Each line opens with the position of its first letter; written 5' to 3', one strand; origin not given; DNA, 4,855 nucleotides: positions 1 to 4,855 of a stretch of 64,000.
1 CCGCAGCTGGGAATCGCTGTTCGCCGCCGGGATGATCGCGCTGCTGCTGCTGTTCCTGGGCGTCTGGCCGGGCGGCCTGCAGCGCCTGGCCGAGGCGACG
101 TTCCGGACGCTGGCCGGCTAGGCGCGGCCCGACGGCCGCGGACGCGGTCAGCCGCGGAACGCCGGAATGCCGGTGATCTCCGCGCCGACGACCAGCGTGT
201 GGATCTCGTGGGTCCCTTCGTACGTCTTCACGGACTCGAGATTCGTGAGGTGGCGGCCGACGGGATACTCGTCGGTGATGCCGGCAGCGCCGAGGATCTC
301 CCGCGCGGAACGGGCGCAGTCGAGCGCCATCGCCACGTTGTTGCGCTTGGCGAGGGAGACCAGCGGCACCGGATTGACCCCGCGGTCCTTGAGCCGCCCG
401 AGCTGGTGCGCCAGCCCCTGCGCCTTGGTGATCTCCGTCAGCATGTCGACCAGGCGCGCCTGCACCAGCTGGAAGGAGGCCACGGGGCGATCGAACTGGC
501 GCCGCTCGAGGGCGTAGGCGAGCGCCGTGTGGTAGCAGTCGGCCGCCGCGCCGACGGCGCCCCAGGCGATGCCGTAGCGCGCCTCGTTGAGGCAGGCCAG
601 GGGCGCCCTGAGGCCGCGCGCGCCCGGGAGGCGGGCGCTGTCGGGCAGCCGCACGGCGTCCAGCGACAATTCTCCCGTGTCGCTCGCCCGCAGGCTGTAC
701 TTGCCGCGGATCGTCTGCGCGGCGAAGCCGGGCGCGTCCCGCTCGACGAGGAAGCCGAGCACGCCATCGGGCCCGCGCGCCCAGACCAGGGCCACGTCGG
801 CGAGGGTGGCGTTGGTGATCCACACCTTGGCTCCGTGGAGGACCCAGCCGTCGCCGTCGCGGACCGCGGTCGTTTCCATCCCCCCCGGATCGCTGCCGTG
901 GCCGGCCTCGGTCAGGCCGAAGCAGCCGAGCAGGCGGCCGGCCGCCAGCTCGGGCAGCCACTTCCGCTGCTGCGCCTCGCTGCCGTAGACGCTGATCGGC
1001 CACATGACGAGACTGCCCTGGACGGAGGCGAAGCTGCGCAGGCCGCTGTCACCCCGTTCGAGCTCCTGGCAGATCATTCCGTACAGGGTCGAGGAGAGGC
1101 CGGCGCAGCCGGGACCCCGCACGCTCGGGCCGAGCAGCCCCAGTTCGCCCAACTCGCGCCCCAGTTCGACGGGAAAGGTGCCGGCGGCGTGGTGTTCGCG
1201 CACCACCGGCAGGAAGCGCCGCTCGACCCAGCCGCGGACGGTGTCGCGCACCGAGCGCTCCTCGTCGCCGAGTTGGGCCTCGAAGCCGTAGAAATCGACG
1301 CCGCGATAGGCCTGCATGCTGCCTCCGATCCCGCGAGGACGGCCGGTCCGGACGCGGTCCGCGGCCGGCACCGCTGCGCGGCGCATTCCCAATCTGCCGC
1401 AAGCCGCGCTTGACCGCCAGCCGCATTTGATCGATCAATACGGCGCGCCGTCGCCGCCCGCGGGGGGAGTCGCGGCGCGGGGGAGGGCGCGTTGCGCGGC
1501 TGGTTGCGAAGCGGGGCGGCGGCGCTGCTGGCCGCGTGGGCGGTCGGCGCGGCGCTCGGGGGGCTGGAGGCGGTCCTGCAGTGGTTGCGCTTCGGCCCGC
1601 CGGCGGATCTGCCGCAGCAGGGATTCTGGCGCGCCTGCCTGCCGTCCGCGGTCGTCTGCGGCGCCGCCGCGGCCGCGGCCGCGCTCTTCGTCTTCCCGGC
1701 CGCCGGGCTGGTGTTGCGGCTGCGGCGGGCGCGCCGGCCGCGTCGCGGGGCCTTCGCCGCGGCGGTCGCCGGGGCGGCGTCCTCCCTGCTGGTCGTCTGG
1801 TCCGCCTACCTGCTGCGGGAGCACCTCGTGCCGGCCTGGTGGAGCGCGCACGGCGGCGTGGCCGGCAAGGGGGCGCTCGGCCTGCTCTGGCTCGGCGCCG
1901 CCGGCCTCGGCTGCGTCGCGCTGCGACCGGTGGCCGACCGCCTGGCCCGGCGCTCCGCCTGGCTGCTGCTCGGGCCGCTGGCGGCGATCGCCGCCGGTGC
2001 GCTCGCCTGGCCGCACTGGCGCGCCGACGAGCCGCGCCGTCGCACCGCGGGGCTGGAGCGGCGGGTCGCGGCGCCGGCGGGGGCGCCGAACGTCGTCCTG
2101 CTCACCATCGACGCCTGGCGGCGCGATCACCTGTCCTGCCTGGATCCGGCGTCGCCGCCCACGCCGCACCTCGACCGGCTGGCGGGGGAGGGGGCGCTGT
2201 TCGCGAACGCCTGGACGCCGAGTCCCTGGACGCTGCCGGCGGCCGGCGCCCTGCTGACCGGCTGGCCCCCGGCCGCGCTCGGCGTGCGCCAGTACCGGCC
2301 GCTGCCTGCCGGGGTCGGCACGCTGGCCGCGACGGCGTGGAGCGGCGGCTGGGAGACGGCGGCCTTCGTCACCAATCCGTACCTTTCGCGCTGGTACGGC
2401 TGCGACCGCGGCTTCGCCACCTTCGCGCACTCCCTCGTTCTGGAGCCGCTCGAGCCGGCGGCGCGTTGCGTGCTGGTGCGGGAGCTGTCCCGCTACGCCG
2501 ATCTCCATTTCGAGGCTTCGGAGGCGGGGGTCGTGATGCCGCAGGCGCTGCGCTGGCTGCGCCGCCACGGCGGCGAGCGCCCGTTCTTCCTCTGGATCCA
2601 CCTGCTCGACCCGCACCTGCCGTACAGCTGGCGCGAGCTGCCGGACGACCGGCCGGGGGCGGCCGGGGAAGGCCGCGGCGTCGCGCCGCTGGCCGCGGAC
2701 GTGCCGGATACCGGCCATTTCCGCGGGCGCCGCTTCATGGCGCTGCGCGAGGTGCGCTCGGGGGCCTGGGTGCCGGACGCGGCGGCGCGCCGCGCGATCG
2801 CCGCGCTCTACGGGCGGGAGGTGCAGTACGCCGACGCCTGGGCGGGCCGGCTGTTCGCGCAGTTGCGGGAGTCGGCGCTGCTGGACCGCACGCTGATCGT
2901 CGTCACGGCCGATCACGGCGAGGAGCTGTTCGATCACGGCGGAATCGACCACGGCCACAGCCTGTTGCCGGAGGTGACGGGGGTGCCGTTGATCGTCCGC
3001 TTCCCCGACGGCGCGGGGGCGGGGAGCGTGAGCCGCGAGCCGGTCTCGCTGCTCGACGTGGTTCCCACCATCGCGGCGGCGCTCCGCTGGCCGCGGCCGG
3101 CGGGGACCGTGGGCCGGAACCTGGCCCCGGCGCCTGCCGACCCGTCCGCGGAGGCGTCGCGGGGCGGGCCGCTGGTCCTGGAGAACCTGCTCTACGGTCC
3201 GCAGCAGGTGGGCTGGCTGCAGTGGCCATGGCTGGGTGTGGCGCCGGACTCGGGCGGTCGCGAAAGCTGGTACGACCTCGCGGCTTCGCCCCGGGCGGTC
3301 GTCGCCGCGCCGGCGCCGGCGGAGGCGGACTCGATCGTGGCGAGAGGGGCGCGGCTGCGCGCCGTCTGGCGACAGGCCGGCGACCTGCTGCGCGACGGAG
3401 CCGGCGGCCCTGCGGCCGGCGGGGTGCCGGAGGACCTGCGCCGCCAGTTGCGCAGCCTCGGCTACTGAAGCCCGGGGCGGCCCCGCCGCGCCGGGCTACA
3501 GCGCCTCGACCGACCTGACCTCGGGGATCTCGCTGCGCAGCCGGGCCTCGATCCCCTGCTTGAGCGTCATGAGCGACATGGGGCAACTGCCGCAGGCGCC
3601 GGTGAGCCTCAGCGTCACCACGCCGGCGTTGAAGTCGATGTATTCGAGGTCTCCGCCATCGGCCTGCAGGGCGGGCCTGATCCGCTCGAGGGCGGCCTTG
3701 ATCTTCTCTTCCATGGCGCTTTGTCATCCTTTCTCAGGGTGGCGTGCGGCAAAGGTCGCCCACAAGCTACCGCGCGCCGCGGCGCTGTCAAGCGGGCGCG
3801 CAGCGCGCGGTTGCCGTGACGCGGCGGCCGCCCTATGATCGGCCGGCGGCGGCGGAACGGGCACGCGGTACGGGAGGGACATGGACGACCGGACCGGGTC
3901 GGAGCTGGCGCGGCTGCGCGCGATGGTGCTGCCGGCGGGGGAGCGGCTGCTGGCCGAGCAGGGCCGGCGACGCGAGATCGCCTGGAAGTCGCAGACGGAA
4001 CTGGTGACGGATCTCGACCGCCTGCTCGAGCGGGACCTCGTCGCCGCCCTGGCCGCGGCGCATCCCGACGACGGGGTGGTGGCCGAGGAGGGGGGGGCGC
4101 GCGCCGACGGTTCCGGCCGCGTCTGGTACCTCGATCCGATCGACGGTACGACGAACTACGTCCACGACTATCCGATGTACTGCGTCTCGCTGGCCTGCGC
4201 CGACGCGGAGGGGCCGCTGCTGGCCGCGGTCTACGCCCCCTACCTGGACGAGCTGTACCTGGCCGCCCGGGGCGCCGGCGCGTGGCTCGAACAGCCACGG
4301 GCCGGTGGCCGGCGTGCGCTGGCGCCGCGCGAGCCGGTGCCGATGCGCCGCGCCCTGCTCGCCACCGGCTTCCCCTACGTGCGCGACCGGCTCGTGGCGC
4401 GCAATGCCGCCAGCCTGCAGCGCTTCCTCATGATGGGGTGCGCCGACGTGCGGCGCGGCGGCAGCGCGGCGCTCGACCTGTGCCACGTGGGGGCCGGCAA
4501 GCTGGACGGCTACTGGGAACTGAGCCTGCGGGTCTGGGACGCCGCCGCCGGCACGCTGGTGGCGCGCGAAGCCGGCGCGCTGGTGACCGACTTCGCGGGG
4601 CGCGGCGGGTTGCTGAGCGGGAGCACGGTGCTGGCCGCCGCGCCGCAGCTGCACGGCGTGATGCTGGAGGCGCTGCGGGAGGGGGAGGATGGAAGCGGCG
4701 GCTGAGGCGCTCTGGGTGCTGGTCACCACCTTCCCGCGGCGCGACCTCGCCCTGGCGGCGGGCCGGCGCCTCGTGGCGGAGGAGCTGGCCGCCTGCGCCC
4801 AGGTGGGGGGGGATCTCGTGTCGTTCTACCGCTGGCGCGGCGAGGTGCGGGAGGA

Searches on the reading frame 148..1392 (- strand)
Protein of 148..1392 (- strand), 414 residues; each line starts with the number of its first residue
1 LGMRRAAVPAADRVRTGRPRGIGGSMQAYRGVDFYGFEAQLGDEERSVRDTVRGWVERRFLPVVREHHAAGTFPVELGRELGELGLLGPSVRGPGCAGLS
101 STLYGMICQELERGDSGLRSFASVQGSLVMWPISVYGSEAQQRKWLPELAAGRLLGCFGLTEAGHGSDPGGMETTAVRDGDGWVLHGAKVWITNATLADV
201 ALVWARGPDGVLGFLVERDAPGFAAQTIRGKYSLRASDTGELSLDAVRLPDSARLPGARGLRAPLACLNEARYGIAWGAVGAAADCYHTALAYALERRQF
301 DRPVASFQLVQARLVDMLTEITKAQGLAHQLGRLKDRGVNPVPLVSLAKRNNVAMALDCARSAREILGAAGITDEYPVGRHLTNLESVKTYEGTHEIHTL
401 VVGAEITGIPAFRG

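Call 39: search_protein_families(library=pfam, proteins=[window:148-1392:-], max_evalue=0.001)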
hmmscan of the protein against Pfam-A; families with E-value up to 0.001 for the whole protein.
window:148-1392:- (414 aa): 4 families
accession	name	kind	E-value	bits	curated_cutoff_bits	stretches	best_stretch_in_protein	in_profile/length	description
PF00441.29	Acyl-CoA_dh_1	-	2.1e-32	112.8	22.4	1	259-405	2-148/150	Acyl-CoA dehydrogenase, C-terminal domain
PF02771.21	Acyl-CoA_dh_N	-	1.8e-28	99.6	22.9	1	43-152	2-112/113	Acyl-CoA dehydrogenase, N-terminal domain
PF02770.24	Acyl-CoA_dh_M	-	7.3e-24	84.2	33.3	1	157-247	1-97/97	Acyl-CoA dehydrogenase, middle domain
PF08028.16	Acyl-CoA_dh_2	-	1e-07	32.8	22.7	1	274-394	2-132/134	Acyl-CoA dehydrogenase, C-terminal domain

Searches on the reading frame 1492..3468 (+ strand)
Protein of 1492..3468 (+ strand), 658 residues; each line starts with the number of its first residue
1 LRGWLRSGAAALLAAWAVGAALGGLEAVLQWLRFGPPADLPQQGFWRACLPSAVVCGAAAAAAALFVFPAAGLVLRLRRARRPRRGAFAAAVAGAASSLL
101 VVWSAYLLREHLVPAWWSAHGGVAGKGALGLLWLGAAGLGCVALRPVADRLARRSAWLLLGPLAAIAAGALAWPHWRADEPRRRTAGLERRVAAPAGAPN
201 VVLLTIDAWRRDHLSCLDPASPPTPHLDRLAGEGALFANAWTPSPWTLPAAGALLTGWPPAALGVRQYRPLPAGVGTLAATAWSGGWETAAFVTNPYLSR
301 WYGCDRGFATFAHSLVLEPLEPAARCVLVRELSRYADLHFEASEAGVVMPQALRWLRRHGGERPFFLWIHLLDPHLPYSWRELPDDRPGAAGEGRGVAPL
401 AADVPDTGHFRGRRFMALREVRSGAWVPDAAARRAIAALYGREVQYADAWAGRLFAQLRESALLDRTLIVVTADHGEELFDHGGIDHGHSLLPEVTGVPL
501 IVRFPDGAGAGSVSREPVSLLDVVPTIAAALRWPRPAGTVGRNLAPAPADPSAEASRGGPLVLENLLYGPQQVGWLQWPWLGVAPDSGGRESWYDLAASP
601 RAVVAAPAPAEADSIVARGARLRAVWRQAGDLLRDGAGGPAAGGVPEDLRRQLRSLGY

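Call 39: search_protein_families(library=pfam, proteins=[window:1492-3468:+], max_evalue=0.001)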
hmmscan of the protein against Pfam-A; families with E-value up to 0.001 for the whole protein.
window:1492-3468:+ (658 aa): 2 families
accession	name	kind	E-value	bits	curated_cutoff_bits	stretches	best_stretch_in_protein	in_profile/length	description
PF00884.28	Sulfatase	-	2.5e-35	122.7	25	1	199-530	1-298/301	Sulfatase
PF01663.27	Phosphodiest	-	6.6e-08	33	23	0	443-478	187-222/342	Type I phosphodiesterase / nucleotide pyrophosphatase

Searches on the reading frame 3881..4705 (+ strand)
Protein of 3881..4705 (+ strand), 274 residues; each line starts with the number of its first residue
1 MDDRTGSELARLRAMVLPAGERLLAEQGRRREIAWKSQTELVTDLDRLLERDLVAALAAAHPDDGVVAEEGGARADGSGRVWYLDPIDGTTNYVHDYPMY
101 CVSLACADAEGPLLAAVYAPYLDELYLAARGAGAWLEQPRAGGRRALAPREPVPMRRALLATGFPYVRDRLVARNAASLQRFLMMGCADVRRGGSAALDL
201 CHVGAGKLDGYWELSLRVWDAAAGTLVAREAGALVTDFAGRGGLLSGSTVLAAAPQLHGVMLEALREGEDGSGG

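Call 39: search_protein_families(library=pfam, proteins=[window:3881-4705:+], max_evalue=0.001)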
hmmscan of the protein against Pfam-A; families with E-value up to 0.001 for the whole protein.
window:3881-4705:+ (274 aa): 1 family
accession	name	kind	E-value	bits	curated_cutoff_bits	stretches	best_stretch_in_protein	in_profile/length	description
PF00459.30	Inositol_P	-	1.5e-57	195.6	27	1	19-267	16-268/271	Inositol monophosphatase family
